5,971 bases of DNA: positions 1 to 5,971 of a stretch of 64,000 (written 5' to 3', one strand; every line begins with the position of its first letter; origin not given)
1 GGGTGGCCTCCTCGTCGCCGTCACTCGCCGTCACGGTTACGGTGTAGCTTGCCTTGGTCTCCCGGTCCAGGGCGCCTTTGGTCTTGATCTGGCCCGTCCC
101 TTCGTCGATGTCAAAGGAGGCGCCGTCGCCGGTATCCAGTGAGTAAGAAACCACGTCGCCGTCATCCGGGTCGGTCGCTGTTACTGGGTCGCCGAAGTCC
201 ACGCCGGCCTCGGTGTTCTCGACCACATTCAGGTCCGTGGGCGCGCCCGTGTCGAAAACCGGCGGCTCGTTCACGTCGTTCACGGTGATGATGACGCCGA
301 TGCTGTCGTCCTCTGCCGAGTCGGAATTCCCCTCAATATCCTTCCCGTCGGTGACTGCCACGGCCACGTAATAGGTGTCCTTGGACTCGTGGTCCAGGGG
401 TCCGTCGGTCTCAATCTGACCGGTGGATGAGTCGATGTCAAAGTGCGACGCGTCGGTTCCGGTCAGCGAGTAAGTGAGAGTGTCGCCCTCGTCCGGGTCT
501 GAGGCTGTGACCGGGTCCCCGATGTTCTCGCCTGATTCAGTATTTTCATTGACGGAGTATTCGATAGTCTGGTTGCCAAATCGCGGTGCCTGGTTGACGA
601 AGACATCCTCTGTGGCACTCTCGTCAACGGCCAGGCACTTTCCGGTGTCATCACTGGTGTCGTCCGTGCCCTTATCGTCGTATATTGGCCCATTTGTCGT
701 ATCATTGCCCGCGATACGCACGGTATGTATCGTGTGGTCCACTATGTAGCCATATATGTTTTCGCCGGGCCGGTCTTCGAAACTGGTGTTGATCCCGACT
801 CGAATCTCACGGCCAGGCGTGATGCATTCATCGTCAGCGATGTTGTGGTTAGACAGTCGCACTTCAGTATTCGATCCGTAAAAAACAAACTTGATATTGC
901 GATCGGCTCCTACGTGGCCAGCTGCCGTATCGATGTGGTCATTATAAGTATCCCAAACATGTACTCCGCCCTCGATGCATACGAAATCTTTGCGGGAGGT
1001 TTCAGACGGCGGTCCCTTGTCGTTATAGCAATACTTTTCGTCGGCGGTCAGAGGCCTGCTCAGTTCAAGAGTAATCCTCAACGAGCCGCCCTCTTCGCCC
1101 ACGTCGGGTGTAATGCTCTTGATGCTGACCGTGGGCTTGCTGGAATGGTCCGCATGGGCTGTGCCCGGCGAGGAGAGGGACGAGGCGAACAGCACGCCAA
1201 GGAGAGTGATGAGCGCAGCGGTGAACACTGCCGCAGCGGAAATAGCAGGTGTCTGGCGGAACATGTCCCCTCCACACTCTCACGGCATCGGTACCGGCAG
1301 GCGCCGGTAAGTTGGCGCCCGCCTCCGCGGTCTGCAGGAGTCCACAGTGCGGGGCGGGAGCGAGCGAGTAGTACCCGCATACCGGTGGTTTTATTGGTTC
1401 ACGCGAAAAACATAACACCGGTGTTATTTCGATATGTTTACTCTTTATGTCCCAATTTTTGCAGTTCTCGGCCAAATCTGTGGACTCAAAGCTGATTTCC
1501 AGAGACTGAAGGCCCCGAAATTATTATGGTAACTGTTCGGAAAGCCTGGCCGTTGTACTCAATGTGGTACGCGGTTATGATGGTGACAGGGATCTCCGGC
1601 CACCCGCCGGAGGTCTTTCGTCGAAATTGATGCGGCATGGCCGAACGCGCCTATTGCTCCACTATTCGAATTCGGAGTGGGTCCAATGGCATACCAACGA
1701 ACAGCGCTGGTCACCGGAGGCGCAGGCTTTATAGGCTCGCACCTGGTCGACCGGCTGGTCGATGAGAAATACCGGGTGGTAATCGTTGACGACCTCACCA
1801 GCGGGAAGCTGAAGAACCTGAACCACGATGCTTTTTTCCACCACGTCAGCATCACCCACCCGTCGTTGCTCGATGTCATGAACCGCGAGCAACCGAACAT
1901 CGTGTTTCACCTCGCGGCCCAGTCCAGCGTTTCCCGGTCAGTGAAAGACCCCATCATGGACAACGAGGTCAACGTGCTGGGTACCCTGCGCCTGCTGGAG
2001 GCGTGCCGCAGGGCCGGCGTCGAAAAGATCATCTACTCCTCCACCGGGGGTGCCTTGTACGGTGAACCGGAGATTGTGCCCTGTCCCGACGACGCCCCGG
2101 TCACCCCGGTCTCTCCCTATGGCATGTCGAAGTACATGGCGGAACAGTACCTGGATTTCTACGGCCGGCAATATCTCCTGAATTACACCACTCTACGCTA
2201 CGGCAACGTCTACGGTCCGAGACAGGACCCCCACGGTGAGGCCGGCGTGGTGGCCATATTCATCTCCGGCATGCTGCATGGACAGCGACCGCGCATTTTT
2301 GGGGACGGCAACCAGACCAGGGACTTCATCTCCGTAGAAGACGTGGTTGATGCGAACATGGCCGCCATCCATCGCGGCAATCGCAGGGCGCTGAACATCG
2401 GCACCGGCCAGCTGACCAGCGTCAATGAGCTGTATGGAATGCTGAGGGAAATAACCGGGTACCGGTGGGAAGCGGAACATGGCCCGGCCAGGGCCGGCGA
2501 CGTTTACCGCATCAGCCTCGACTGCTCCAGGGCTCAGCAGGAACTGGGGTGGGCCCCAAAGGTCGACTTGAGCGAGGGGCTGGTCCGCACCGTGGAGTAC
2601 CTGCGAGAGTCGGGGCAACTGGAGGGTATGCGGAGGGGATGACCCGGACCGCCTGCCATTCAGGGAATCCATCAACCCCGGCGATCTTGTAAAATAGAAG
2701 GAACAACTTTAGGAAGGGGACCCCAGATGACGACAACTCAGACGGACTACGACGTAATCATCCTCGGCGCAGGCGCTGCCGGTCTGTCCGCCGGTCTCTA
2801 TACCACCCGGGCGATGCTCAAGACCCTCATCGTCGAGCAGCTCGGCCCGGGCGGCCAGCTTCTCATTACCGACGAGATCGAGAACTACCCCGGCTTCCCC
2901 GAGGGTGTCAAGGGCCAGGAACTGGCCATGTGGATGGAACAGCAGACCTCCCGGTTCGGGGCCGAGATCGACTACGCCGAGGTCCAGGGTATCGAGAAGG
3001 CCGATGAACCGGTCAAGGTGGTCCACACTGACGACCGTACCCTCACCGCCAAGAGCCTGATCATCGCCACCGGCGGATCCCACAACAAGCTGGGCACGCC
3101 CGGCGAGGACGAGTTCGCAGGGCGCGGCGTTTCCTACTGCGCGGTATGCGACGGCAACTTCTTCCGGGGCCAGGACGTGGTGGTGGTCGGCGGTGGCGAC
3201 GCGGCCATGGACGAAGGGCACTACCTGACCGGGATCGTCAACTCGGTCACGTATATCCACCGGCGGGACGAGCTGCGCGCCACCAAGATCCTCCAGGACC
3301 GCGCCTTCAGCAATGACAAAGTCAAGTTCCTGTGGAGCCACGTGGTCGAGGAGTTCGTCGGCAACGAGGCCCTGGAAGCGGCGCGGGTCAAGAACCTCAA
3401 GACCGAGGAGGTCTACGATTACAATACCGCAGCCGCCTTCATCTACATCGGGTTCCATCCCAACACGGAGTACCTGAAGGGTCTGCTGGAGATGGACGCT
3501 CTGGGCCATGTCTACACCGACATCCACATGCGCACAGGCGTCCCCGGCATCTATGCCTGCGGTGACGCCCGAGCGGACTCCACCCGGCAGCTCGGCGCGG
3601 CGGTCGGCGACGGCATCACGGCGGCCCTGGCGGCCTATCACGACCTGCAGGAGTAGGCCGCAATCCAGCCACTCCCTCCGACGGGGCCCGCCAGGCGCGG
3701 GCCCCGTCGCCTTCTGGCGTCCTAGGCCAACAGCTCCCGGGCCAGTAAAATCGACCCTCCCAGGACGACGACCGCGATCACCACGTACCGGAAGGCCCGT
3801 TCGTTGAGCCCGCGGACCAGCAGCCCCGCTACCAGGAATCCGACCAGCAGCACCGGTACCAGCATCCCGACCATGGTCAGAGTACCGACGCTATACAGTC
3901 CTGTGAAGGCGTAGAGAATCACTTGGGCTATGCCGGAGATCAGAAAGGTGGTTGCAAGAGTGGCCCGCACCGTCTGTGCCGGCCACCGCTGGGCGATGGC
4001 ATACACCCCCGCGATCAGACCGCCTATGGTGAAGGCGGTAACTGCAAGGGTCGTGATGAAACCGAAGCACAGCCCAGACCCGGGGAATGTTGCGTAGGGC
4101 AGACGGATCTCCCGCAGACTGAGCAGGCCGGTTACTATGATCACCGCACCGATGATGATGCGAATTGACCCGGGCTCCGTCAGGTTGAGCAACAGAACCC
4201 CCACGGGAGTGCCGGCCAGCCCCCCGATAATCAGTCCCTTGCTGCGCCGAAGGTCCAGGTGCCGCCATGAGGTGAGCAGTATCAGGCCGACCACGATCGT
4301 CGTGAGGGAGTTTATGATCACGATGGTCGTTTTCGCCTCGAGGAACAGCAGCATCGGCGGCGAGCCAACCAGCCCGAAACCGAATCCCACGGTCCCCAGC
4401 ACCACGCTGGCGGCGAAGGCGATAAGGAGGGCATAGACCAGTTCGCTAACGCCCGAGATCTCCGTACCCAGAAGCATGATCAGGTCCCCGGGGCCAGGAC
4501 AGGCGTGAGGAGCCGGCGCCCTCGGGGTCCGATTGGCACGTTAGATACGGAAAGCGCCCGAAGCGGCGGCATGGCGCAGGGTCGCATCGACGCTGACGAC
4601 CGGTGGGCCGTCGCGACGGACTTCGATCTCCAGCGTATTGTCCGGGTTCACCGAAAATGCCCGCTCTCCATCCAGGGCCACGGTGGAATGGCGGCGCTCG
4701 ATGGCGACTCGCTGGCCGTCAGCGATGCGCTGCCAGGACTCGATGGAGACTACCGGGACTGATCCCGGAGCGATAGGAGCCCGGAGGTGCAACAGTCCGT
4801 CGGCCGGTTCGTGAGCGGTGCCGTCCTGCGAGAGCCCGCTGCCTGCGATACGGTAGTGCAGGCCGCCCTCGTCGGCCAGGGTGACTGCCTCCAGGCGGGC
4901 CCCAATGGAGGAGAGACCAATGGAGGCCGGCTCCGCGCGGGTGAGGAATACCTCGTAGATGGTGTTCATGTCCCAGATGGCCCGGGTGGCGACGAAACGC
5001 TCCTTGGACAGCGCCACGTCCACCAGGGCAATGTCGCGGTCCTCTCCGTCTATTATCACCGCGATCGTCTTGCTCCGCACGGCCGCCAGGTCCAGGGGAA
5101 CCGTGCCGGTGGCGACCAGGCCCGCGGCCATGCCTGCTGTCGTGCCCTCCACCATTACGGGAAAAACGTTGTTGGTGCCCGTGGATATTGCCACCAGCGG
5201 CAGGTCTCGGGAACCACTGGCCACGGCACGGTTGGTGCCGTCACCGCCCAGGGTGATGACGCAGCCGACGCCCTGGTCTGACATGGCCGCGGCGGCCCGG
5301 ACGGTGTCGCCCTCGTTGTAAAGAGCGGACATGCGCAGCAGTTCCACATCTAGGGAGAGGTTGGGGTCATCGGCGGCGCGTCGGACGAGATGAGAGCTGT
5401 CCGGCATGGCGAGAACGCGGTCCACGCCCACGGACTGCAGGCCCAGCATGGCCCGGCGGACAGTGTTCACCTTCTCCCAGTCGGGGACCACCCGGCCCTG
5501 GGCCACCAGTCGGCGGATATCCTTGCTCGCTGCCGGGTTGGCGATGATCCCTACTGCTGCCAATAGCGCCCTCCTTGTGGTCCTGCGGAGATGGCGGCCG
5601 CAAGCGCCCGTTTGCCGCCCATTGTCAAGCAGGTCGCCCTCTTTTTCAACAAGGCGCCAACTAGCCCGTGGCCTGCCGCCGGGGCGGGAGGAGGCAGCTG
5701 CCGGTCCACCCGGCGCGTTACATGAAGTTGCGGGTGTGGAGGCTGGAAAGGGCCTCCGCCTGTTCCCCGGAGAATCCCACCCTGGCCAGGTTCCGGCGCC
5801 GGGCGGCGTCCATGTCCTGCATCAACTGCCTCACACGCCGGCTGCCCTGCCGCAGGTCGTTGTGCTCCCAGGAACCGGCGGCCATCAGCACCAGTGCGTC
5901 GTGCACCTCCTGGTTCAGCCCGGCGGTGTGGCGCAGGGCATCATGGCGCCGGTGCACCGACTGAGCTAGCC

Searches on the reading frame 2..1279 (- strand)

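Call 39: search_protein_families(library=pfam, proteins=[window:2-1279:-], max_evalue=0.00001)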
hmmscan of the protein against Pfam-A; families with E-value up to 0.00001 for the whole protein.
window:2-1279:- (426 aa): 3 families
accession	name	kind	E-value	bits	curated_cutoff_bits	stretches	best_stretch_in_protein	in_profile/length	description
PF00028.23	Cadherin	-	8.4e-25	87.4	28.8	2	354-422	7-77/93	Cadherin domain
PF25374.1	Cadherin_FAT4_N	-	7.6e-09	36.2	35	0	238-300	4-59/85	FAT4-like, N-terminal cadherin-like domain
PF23592.1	Cadherin_CELSR2_9th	-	1.5e-07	31.9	36.8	0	245-317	21-93/100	CELSR2-like, ninth cadherin domain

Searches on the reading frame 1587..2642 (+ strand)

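Call 39: search_protein_families(library=pfam, proteins=[window:1587-2642:+], max_evalue=0.00001)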
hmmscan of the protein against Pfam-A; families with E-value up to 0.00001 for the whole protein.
window:1587-2642:+ (351 aa): 7 families
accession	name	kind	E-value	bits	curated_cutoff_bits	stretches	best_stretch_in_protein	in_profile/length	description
PF01370.27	Epimerase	-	3.2e-64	217.1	20.9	1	40-272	1-240/240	NAD dependent epimerase/dehydratase family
PF16363.11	GDP_Man_Dehyd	-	4.1e-61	207.7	27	1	41-333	1-330/332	GDP-mannose 4,6 dehydratase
PF01073.25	3Beta_HSD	-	3e-22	79.4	22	1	41-261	1-229/280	3-beta hydroxysteroid dehydrogenase/isomerase family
PF02719.21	Polysacc_synt_2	-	7.3e-20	71.8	20.2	1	41-295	2-252/293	Polysaccharide biosynthesis protein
PF07993.18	NAD_binding_4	-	9.4e-15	54.9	20.1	1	101-256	87-257/258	Male sterility protein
PF04321.23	RmlD_sub_bind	-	2.2e-14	53.7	27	1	40-212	3-155/287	RmlD substrate binding domain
PF13460.12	NAD_binding_10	-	9.5e-07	29.3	27.2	1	44-208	1-146/184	NAD(P)H-binding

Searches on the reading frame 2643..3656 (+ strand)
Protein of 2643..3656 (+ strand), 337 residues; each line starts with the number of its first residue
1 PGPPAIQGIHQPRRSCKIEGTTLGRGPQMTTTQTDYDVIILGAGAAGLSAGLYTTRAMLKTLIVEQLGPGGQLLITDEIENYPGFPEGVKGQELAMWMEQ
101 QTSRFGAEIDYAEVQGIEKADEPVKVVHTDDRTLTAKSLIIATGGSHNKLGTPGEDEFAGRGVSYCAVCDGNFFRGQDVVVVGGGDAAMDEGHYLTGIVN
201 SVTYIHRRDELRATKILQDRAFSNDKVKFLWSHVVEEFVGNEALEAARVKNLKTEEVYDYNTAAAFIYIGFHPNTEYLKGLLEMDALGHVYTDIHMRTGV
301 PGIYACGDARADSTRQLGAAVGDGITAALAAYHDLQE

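Call 39: search_protein_families(library=pfam, proteins=[window:2643-3656:+], max_evalue=0.00001)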
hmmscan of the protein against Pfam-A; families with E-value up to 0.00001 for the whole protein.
window:2643-3656:+ (337 aa): 5 families
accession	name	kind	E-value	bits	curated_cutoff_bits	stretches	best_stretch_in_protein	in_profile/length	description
PF07992.20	Pyr_redox_2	-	1.6e-46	159.5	26.1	1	36-323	1-290/291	Pyridine nucleotide-disulphide oxidoreductase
PF13738.12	Pyr_redox_3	-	1.2e-24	87.5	30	1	88-307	77-305/305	Pyridine nucleotide-disulphide oxidoreductase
PF00070.33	Pyr_redox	-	3.4e-13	50.3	22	1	179-244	2-72/82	Pyridine nucleotide-disulphide oxidoreductase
PF03486.20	HI0933_like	-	5.7e-08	32.9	50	0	85-152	102-172/244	HI0933-like protein Rossmann domain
PF01946.23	Thi4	-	4.5e-06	26.5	26.2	0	32-71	14-55/235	Thi4 family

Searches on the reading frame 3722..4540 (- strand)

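Call 39: search_protein_families(library=pfam, proteins=[window:3722-4540:-], max_evalue=0.00001)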
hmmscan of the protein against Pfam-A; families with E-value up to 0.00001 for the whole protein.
window:3722-4540:- (272 aa): 1 family
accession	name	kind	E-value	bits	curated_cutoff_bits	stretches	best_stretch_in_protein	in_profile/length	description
PF01925.25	TauE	-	1.7e-21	77.4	32.6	1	38-262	2-234/237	Sulfite exporter TauE/SafE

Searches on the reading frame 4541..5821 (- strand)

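Call 39: search_protein_families(library=pfam, proteins=[window:4541-5821:-], max_evalue=0.00001)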
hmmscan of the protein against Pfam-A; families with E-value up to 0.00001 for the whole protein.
window:4541-5821:- (426 aa): 2 families
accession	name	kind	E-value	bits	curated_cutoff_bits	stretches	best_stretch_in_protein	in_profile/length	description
PF01513.26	NAD_kinase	-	3.2e-10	40.9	25.5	1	154-237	59-127/130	ATP-NAD kinase N-terminal domain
PF00781.29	DAGK_cat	-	2.1e-07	31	23.6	1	167-227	38-102/125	Diacylglycerol kinase catalytic domain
